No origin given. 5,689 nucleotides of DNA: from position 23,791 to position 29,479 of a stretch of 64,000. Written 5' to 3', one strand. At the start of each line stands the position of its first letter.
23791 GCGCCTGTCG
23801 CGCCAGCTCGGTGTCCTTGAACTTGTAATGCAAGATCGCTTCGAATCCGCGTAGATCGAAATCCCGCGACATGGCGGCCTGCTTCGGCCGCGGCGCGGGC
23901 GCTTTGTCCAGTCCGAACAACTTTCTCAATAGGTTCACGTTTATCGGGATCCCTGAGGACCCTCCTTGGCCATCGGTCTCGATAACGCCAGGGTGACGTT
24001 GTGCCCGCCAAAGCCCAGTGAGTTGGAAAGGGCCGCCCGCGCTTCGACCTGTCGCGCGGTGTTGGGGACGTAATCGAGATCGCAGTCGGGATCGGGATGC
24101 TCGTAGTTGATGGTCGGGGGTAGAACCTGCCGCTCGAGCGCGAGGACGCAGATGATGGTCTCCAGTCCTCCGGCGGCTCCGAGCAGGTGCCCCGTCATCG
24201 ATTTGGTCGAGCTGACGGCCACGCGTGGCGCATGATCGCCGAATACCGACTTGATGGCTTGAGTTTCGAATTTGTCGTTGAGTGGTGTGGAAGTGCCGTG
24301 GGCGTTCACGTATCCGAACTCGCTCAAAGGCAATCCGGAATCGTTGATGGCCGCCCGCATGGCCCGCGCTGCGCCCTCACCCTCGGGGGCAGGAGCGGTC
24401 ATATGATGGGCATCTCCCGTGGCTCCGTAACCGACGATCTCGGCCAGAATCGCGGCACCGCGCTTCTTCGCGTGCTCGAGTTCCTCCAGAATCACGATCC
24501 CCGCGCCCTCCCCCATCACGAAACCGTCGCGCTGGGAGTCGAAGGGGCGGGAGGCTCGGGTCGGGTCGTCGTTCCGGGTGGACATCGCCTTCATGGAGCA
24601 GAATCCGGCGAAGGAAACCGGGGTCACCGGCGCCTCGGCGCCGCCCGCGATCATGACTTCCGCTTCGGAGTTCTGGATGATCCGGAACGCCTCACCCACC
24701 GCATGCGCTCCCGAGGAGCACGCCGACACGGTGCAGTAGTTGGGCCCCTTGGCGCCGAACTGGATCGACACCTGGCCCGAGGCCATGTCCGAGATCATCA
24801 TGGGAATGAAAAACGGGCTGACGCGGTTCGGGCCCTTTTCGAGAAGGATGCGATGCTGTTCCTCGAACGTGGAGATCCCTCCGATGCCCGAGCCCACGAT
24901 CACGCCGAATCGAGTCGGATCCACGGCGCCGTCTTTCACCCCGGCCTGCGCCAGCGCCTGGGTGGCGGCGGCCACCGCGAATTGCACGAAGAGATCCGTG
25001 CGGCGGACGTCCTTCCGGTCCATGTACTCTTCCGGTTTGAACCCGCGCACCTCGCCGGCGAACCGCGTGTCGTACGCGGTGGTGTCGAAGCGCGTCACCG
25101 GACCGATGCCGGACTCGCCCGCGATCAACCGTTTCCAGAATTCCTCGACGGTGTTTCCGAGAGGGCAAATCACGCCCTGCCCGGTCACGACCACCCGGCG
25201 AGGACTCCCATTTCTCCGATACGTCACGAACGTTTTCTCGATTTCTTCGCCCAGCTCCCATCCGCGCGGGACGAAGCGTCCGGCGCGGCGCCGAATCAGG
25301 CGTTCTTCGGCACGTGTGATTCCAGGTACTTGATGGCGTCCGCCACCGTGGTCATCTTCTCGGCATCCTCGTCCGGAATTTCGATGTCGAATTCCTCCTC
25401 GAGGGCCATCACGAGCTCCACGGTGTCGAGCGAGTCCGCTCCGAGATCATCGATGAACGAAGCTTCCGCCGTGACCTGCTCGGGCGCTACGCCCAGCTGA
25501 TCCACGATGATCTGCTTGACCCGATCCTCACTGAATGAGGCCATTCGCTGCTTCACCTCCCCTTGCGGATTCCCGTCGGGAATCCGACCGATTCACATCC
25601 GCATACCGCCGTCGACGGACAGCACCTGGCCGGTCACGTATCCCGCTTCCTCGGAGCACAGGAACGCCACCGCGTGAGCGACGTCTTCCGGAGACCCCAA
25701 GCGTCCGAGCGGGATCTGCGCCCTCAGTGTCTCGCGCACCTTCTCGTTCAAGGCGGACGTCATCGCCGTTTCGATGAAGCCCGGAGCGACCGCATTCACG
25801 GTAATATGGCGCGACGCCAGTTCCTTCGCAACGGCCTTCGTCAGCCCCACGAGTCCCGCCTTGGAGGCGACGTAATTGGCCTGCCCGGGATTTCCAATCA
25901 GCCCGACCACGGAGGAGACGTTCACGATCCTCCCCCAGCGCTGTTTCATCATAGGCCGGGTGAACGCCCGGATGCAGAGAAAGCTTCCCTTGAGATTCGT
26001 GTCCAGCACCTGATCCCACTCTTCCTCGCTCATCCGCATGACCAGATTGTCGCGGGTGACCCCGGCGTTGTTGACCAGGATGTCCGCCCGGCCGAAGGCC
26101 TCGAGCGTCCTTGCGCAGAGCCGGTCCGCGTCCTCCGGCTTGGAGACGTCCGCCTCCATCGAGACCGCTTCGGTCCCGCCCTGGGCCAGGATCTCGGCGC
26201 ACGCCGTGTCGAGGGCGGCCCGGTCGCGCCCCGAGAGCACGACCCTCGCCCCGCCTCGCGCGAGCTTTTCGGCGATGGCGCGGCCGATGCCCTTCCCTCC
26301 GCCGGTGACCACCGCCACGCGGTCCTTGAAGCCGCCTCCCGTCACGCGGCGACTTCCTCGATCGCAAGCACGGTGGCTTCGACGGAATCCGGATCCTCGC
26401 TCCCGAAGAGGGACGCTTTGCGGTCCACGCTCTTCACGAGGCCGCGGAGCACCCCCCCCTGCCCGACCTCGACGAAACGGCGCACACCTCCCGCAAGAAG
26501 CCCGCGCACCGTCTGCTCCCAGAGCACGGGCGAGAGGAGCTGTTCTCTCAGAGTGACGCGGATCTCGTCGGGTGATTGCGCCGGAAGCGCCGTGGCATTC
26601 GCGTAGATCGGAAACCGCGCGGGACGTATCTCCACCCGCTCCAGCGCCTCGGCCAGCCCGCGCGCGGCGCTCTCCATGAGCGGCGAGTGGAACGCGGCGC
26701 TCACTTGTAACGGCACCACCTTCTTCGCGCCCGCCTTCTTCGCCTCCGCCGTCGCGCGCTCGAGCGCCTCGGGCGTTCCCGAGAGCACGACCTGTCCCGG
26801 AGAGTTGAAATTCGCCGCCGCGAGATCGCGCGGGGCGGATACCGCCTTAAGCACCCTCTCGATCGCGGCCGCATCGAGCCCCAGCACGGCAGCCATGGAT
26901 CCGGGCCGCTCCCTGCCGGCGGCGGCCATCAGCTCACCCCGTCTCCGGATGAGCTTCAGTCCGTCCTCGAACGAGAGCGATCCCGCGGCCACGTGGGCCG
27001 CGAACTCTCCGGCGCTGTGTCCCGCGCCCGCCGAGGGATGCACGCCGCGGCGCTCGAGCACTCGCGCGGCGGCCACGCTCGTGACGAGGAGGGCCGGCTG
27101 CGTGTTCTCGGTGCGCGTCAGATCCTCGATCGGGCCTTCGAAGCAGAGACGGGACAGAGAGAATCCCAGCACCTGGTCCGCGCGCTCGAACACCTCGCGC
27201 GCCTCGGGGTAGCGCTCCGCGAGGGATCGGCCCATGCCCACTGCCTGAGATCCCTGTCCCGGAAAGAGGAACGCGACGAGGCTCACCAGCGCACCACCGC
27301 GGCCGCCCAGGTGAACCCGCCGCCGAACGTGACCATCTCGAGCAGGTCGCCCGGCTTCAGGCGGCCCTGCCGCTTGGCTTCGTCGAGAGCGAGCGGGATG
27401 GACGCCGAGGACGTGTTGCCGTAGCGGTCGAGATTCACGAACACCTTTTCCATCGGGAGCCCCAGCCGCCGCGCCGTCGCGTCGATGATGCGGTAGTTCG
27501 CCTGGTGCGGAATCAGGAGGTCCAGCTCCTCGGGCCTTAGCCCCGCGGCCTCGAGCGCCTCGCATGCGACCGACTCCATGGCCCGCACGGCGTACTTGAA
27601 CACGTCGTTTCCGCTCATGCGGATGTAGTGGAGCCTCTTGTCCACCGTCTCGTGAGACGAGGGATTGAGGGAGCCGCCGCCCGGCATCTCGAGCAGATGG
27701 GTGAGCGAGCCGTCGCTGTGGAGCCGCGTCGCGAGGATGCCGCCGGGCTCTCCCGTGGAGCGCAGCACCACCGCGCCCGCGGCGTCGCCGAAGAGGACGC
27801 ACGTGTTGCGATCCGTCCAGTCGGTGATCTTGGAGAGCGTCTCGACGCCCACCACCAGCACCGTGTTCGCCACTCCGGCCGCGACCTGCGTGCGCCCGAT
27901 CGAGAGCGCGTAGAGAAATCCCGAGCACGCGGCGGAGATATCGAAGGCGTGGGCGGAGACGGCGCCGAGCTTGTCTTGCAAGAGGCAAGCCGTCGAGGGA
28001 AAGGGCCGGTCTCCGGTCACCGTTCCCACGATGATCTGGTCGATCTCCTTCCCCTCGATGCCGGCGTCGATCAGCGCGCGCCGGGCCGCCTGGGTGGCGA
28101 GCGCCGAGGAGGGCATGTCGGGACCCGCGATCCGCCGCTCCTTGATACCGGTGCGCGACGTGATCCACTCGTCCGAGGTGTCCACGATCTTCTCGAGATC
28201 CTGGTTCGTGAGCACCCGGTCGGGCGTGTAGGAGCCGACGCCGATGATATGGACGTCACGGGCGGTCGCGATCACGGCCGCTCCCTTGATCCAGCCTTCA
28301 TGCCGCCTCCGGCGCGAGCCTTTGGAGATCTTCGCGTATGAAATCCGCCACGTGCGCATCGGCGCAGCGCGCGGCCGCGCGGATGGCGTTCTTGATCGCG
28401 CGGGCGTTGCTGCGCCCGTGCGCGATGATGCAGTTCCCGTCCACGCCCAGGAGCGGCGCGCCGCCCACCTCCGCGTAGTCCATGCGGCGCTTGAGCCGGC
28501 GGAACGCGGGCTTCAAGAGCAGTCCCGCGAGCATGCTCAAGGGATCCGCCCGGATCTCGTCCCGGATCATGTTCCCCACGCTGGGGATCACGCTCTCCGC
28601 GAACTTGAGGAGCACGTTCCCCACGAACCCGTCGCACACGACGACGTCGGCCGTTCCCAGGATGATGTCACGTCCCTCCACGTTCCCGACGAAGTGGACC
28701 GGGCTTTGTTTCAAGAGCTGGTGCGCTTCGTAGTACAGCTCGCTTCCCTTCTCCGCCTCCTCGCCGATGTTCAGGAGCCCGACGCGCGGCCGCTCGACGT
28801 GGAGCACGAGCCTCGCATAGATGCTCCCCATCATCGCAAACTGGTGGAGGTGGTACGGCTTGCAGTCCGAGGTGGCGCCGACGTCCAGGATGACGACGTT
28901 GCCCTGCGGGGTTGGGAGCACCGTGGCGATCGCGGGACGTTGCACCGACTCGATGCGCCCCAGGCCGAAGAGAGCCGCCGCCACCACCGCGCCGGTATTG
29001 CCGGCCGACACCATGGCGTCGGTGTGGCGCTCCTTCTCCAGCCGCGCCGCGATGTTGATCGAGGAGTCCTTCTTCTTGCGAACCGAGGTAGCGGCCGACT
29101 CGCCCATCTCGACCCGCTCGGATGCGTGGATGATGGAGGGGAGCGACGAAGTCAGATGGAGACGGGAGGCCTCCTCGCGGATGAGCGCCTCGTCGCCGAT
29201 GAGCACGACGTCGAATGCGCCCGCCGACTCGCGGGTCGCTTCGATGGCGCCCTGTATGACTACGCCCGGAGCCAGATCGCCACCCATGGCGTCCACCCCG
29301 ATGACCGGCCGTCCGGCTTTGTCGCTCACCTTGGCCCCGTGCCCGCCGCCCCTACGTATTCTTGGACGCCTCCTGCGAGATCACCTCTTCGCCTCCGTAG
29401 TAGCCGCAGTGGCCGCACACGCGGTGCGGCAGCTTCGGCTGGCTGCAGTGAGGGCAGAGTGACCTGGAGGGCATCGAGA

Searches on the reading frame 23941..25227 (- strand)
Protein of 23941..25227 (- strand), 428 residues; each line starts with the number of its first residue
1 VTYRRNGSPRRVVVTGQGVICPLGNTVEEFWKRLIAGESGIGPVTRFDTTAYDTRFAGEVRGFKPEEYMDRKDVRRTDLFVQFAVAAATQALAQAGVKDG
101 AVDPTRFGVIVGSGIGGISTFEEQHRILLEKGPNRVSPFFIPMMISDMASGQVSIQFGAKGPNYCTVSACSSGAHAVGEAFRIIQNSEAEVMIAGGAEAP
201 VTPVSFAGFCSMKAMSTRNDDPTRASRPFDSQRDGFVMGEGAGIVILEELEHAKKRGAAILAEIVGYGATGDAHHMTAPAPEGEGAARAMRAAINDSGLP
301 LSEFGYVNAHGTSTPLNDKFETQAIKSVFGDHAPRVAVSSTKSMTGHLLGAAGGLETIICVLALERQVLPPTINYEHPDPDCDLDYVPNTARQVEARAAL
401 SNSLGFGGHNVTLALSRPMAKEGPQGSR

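Call 51: search_protein_families(library=pfam, proteins=[window:23941-25227:-], max_evalue=0.0001)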
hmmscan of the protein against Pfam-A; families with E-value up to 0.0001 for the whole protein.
window:23941-25227:- (428 aa): 2 families
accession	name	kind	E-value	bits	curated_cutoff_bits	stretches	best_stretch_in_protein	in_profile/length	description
PF00109.32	ketoacyl-synt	-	5.6e-64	216.6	20.8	1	10-253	2-252/252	Beta-ketoacyl synthase, N-terminal domain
PF02801.28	Ketoacyl-synt_C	-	3.3e-42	143.7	20.8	1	261-376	1-119/119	Beta-ketoacyl synthase, C-terminal domain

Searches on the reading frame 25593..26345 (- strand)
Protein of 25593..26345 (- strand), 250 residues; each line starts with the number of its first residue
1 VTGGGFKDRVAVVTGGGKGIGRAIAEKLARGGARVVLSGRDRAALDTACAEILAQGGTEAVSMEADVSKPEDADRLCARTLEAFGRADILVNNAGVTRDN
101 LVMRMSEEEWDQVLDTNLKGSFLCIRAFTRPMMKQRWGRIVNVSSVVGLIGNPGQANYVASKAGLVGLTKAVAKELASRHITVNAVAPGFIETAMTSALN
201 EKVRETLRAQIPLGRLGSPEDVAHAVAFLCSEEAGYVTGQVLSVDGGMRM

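Call 51: search_protein_families(library=pfam, proteins=[window:25593-26345:-], max_evalue=0.0001)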
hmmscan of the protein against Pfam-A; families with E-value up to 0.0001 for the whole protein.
window:25593-26345:- (250 aa): 3 families
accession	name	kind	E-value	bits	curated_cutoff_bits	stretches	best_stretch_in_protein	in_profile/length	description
PF13561.12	adh_short_C2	-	1.8e-73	247.4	27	1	18-248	6-235/236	Enoyl-(Acyl carrier protein) reductase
PF00106.31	adh_short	-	3.8e-63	212.9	26.6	1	9-202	1-193/195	short chain dehydrogenase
PF08659.16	KR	-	4.8e-23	82.4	22.6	1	12-170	4-161/180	KR domain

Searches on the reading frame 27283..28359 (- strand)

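Call 51: search_protein_families(library=pfam, proteins=[window:27283-28359:-], max_evalue=0.0001)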
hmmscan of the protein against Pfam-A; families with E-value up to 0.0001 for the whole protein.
window:27283-28359:- (358 aa): 3 families
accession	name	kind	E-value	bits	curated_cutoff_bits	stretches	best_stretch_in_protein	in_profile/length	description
PF08541.16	ACP_syn_III_C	-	4.5e-39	133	26.6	1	269-358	1-90/90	3-Oxoacyl-[acyl-carrier-protein (ACP)] synthase III C terminal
PF08545.16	ACP_syn_III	-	3.4e-31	107.4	24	1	139-217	1-80/80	3-Oxoacyl-[acyl-carrier-protein (ACP)] synthase III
PF00108.29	Thiolase_N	-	1.3e-10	41.6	26.4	1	68-181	7-121/260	Thiolase, N-terminal domain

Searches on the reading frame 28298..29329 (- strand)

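Call 51: search_protein_families(library=pfam, proteins=[window:28298-29329:-], max_evalue=0.0001)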
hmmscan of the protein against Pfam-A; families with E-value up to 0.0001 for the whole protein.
window:28298-29329:- (343 aa): 1 family
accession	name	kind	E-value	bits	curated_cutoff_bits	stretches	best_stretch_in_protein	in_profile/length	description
PF02504.20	FA_synthesis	-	3.1e-109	365.4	29.1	1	10-328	3-322/324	Fatty acid synthesis protein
